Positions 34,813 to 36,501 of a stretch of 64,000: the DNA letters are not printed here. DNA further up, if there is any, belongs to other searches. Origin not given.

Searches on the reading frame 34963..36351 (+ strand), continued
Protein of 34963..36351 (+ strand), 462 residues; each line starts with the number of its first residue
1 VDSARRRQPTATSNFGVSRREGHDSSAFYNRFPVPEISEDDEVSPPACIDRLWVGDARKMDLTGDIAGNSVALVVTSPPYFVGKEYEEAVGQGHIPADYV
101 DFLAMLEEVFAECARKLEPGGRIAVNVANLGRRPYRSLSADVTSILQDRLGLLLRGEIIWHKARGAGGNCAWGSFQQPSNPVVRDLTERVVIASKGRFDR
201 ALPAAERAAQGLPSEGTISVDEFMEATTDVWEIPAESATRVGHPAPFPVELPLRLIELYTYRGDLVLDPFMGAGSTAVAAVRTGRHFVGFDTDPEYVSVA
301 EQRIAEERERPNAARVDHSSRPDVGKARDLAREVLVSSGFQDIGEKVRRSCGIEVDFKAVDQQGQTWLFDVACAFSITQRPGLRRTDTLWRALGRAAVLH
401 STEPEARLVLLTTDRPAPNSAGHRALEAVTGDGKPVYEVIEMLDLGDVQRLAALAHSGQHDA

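Call 27: search_solved_structures(query=window:34963-36351:+, max_evalue=0.001, show_alignments=2)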
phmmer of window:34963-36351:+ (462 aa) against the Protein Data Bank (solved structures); distinct sequences matched with E-value up to 0.001: 12.
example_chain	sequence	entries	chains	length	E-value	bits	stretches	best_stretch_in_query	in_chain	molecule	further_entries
2zie_A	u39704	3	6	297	1.7e-36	129.1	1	38-308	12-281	Putative modification methylase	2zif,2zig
8urk_A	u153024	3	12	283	2.3e-16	62.7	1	66-304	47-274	Methyltransferase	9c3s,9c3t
9c3u_A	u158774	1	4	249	4.2e-16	61.9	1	68-304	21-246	Methyltransferase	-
8s9m_A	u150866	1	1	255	1.6e-14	56.6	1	230-310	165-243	DNA cytosine-N4 methyltransferase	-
8s9n_A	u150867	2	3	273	2e-14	56.3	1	230-310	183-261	DNA cytosine-N4 methyltransferase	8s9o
1boo_A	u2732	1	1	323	2.5e-12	49.4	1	242-305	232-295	PROTEIN (N-4 CYTOSINE-SPECIFIC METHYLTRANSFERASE PVU II)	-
6pbd_A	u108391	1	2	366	5.1e-10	41.8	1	241-306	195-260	Modification methylase CcrMI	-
1nw8_A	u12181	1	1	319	6.1e-10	41.5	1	63-299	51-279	MODIFICATION METHYLASE RSRI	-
1eg2_A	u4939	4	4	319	8.6e-10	41.1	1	64-299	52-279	MODIFICATION METHYLASE RSRI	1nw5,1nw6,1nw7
1g60_A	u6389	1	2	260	2.7e-09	39.4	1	239-300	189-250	Adenine-specific Methyltransferase MboIIA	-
5hek_A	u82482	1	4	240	6.9e-09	38.1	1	239-304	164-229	Adenine specific DNA methyltransferase (DpnA)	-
5hfj_A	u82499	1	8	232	8.5e-09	37.8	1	239-304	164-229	Adenine specific DNA methyltransferase (DpnA)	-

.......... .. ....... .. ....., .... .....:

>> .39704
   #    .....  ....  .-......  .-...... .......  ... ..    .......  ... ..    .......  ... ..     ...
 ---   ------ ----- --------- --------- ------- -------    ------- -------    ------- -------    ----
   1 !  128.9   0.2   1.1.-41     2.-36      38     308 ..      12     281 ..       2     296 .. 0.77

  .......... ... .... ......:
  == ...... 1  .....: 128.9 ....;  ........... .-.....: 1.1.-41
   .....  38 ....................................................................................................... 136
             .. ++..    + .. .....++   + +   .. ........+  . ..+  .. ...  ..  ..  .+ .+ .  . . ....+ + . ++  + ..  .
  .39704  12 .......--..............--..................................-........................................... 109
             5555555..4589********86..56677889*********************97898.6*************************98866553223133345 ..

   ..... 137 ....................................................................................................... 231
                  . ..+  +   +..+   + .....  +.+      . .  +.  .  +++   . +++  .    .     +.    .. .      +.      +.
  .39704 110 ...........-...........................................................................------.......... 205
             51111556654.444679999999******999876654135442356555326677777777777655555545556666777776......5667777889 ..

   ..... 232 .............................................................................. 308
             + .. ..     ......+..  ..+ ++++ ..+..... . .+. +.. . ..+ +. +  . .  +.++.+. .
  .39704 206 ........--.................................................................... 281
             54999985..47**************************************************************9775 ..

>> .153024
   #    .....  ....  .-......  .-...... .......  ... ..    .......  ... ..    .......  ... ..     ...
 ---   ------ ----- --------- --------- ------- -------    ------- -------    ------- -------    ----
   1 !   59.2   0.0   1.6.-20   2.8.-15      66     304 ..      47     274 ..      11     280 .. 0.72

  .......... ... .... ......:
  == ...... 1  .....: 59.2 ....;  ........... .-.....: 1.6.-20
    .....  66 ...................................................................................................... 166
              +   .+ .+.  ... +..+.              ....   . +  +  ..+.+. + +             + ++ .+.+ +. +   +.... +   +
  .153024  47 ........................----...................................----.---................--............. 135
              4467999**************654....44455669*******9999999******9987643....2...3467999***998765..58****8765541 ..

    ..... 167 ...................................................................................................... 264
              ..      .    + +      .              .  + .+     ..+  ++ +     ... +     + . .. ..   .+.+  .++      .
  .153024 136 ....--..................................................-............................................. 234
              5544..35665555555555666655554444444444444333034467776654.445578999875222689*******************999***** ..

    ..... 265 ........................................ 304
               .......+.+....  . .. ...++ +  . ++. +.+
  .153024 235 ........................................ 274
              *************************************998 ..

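Call 34: find_related_loci(query=A1, collection=genome_contigs, flank=8000)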
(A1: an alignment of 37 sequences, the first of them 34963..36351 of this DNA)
Query A1 (462 aa) in genome_contigs; peptide patterns used: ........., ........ (x = any residue, [..] = any of these).
600 stretches matched a pattern (row limit reached: there are more); 589 encode a relative of the query (tblastn E <= 1e-3); the best 80 are kept; 80 distinct loci.
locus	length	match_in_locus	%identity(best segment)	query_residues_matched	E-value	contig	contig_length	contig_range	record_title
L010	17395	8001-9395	86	1-462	0e+0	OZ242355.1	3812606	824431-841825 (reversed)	MAG: Acidimicrobiales bacterium isolate 104998a1-4135-4d78-96d2-be0913496795 genome assembly, chromosome: 1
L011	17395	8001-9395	85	1-462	0e+0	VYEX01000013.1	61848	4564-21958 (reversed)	MAG: Acidimicrobiia bacterium isolate SB0677_bin_11 NODE_178_length_61848_cov_40.801272, whole genome shotgun sequence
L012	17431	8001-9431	76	3-456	0e+0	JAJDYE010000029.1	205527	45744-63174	MAG: Acidimicrobiia bacterium isolate jk18x27bins.72 k141_467832, whole genome shotgun sequence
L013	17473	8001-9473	69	15-455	0e+0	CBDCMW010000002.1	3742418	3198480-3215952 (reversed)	MAG: Candidatus Aldehydirespirator sp. isolate e2a2a1f8-459e-4046-a8a7-43a5ecbda485 genome assembly, contig: contig_2, w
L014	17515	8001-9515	64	5-461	0e+0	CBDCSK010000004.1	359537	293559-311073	MAG: Candidatus Aldehydirespirator sp. isolate 158ad01d-a0e1-4362-9a4e-647a92b6262f genome assembly, contig: contig_4, w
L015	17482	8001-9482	63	6-455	0e+0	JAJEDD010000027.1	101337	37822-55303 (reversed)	MAG: Acidimicrobiia bacterium isolate jk18xAbins.52 k141_148451, whole genome shotgun sequence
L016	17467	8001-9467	61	5-442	0e+0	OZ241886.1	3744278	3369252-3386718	MAG: Candidatus Aldehydirespiratoraceae bacterium isolate 67cb103c-45cd-4466-8c42-f27af5c96c61 genome assembly, chromoso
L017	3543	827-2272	61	1-459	0e+0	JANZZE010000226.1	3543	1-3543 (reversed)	MAG: Acidimicrobiales bacterium isolate SKW114 NODE_222_length_3543_cov_3.311310, whole genome shotgun sequence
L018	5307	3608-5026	60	7-461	0e+0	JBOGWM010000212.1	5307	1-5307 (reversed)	MAG: Actinomycetota bacterium isolate M3-S_metawrap_bin.281 k127_1290028, whole genome shotgun sequence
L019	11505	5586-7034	60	6-455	1e-179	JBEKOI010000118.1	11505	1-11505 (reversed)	MAG: Acidimicrobiales bacterium isolate SPRUCE 437 SPRUCE_437_118, whole genome shotgun sequence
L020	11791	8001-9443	61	6-458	5e-179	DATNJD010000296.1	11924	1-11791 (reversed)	MAG TPA_asm: Acidimicrobiales bacterium isolate SMAG_U11390 k141_727579, whole genome shotgun sequence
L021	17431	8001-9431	60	6-451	3e-177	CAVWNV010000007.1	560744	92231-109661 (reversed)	MAG: uncultured Acidimicrobiaceae bacterium isolate MFD09495.bin.1.102 genome assembly, contig: contig_1873, whole genom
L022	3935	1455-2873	61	4-455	0e+0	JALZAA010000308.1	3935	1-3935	MAG: Actinomycetota bacterium isolate KAP bin79 SD1490-92_k127_1157198, whole genome shotgun sequence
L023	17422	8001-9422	60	2-451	3e-176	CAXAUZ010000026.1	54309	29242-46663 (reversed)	MAG TPA_asm: uncultured Acidimicrobiaceae bacterium isolate ERR2752157_binner123_Refined_19 genome assembly, contig: ERZ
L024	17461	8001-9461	60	6-456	1e-175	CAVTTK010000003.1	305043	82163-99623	MAG: uncultured Acidimicrobiaceae bacterium isolate MFD09495.bin.2.54 genome assembly, contig: contig_14665, whole genom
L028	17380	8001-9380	61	1-458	1e-174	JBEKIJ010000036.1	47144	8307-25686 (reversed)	MAG: Acidimicrobiales bacterium isolate SPRUCE 298 SPRUCE_298_36, whole genome shotgun sequence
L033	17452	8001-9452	58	11-458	6e-172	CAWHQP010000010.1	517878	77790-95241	MAG: uncultured Acidimicrobiaceae bacterium isolate MFD04540.bin.2.21 genome assembly, contig: contig_7903, whole genome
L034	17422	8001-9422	59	10-459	6e-172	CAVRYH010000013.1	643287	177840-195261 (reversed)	MAG: uncultured Acidimicrobiales bacterium isolate MFD04752.bin.1.29 genome assembly, contig: contig_8282, whole genome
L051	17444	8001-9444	64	6-455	2e-167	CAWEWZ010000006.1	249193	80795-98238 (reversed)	MAG: uncultured Acidimicrobiaceae bacterium isolate MFD05502.bin.2.144 genome assembly, contig: contig_52396, whole geno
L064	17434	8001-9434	57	6-458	1e-169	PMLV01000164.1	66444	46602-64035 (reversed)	MAG: Acidimicrobiaceae bacterium isolate palsa_740 73.20120700_P3D.127_contig_88173, whole genome shotgun sequence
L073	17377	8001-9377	57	6-454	2e-159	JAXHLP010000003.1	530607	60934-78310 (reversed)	MAG: Acidimicrobiales bacterium isolate Salar_de_Ascotan_soil_MAG_ASO25 contig_2214_polypolish, whole genome shotgun seq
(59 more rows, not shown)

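Call 39: predict_structure(alignment_id=A1)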
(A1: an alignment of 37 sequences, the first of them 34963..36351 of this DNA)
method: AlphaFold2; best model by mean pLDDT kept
length: 462 residues; sequences in the alignment: 37
mean_pLDDT: 54.9   pTM: 0.41
mean pLDDT of the five models: 54.9, 51.8, 51.0, 50.6, 47.7
residues with pLDDT >= 90: 55; 70-90: 58; 50-70: 142; < 50: 207
segments of 3 or more residues with pLDDT < 50: 1-52, 77-94, 128-138, 155-192, 194-196, 214-251, 269-275, 290-292, 311-324, 374-386, 459-462
pLDDT, mean of each block of 10 residues (from residue 1): 27 24 31 28 34 53 55 50 41 51 66 63 52 40 60 43 26 24 31 49 56 47 36 38 38 52 53 49 57 53 59 32 59 93 89 88 93 47 51 86 91 75 81 92 90 75 30
secondary structure, 60 per line:
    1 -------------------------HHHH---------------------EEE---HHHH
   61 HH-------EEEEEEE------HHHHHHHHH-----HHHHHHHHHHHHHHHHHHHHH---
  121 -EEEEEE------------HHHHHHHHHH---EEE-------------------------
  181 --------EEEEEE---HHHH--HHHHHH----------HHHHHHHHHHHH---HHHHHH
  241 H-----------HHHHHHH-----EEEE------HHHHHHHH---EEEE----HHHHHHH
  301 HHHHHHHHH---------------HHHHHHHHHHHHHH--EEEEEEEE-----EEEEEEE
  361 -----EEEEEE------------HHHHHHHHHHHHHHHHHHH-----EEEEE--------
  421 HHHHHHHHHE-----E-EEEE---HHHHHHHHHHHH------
elements in order: H26-29 E51-53 H57-62 E70-76 H83-91 H97-117 E122-127 H140-149 E153-155 E189-194 H198-201 H204-209 H220-231 H235-241 H253-259 E265-268 H275-282 E286-289 H294-309 H325-338 E341-348 E354-360 E366-371 H384-402 E408-412 H421-429 E438-441 H445-456

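Call 43: fold_search(model_id=the predicted structure, library=pdb)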
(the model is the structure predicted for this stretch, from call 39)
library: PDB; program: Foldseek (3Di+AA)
matches with E <= 10: 513; with E <= 0.001: 24
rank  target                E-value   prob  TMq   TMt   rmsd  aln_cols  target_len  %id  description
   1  2zie_B                3.4e-08  1.00  0.21  0.33  11.3       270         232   29  Crystal Structure of TTHA0409, Putatative DNA Modification Methylase from Thermus thermophilus HB8- Selenomethionine d (released 2008-07-29)
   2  2zig_B                3.6e-08  1.00  0.21  0.33  11.2       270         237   29  Crystal Structure of TTHA0409, Putative DNA Modification Methylase from Thermus thermophilus HB8 (released 2008-07-29)
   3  2zie_A                5.9e-08  1.00  0.21  0.34  11.8       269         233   30  Crystal Structure of TTHA0409, Putatative DNA Modification Methylase from Thermus thermophilus HB8- Selenomethionine d (released 2008-07-29)
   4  2zif_B                8.3e-08  1.00  0.21  0.33  11.1       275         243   30  Crystal Structure of TTHA0409, Putative DNA Modification Methylase from Thermus thermophilus HB8- Complexed with S-Ade (released 2008-07-29)
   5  2zif_A                1.2e-07  1.00  0.21  0.33  11.8       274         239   29  Crystal Structure of TTHA0409, Putative DNA Modification Methylase from Thermus thermophilus HB8- Complexed with S-Ade (released 2008-07-29)
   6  6pbd_B                2.7e-07  1.00  0.23  0.29  18.6       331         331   23  DNA N6-Adenine Methyltransferase CcrM In Complex with Double-Stranded DNA Oligonucleotide Containing Its Recognition S (released 2019-10-23)
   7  8urk_D                7.4e-07  1.00  0.20  0.31  14.5       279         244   21  Crystal structure of DNA N6-Adenine Methyltransferase M.BceJIV from Burkholderia cenocepacia in complex with duplex DN (released 2024-09-11)
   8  6pbd_A                1.2e-06  1.00  0.21  0.26  16.9       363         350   19  DNA N6-Adenine Methyltransferase CcrM In Complex with Double-Stranded DNA Oligonucleotide Containing Its Recognition S (released 2019-10-23)
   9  8s9m                  2.3e-06  1.00  0.19  0.30  12.5       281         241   26  DNA cytosine-N4 methyltransferase (residues 79-324) from the Bdelloid rotifer Adineta vaga (released 2023-08-02)
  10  8urk_A                2.7e-06  1.00  0.20  0.31  14.5       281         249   22  Crystal structure of DNA N6-Adenine Methyltransferase M.BceJIV from Burkholderia cenocepacia in complex with duplex DN (released 2024-09-11)
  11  1nw8                  5.6e-06  1.00  0.21  0.30  13.8       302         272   19  Structure of L72P mutant beta class N6-adenine DNA methyltransferase RsrI (released 2003-07-29)
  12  9c3u_A                8.4e-06  1.00  0.19  0.29  14.3       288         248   21  Crystal structure of DNA N6-Adenine Methyltransferase M.BceJIV from Burkholderia cenocepacia in complex with duplex DN (released 2024-09-11)
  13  8s9o_A                1.2e-05  1.00  0.19  0.31  12.8       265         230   28  DNA cytosine-N4 methyltransferase (residues 61-324) from the Bdelloid rotifer Adineta vaga - P1 crystal form (released 2023-08-02)
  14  8s9o_B                1.3e-05  1.00  0.19  0.31  12.7       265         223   28  DNA cytosine-N4 methyltransferase (residues 61-324) from the Bdelloid rotifer Adineta vaga - P1 crystal form (released 2023-08-02)
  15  9c3s_C                1.7e-05  1.00  0.19  0.29  14.6       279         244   22  Crystal structure of DNA N6-Adenine Methyltransferase M.BceJIV from Burkholderia cenocepacia in complex with duplex DN (released 2024-09-11)
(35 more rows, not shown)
